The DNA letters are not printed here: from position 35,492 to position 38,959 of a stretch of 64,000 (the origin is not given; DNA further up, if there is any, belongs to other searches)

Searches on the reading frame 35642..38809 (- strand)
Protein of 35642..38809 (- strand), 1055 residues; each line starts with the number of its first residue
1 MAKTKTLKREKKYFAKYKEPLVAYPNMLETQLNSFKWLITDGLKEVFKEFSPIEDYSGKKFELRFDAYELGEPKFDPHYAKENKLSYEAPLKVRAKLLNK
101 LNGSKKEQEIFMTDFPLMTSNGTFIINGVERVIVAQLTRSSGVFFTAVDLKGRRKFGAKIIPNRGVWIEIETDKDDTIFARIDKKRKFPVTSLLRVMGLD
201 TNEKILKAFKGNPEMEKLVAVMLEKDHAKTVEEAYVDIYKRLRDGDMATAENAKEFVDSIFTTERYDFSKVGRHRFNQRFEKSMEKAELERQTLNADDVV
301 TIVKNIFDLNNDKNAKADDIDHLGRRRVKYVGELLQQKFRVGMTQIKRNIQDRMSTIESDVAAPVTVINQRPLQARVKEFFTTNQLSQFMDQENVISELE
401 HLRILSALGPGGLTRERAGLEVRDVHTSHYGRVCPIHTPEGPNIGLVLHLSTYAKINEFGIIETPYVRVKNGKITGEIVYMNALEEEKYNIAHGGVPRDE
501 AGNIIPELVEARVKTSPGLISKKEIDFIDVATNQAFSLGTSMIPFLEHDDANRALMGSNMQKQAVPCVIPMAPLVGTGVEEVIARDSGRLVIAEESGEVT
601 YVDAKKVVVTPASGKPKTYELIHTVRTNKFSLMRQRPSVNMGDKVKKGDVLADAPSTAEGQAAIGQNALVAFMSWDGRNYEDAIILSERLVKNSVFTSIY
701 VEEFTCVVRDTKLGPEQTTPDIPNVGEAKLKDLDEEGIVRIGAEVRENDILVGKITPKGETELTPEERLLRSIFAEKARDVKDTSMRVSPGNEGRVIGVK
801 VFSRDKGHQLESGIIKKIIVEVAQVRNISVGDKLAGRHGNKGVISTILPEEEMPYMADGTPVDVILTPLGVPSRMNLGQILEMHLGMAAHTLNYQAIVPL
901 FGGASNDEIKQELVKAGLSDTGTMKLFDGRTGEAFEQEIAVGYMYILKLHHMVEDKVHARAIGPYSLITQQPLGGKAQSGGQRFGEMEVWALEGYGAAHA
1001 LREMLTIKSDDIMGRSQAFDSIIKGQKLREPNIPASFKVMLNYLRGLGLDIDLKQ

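Call 26: search_protein_families(library=pfam, proteins=[window:35642-38809:-], max_evalue=0.0001)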
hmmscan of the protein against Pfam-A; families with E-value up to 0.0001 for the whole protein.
window:35642-38809:- (1055 aa): 6 families
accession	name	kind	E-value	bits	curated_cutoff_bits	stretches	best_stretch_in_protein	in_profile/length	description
PF00562.33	RNA_pol_Rpb2_6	-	1.3e-124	416.6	23.4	1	592-978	1-373/373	RNA polymerase Rpb2, domain 6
PF04565.21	RNA_pol_Rpb2_3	-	2.2e-26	92.2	21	1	388-456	1-68/68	RNA polymerase Rpb2, domain 3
PF04561.19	RNA_pol_Rpb2_2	-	3.6e-23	82.7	21.7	1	154-329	18-190/190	RNA polymerase Rpb2, domain 2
PF04560.25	RNA_pol_Rpb2_7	-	7.6e-23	81.2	32.1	1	980-1053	1-84/87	RNA polymerase Rpb2, domain 7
PF10385.14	RNA_pol_Rpb2_45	-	3.9e-18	65.7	28.2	1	466-531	1-66/66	RNA polymerase beta subunit external 1 domain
PF04563.20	RNA_pol_Rpb2_1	-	6.4e-17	62.2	28.2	1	27-358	2-185/203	RNA polymerase beta subunit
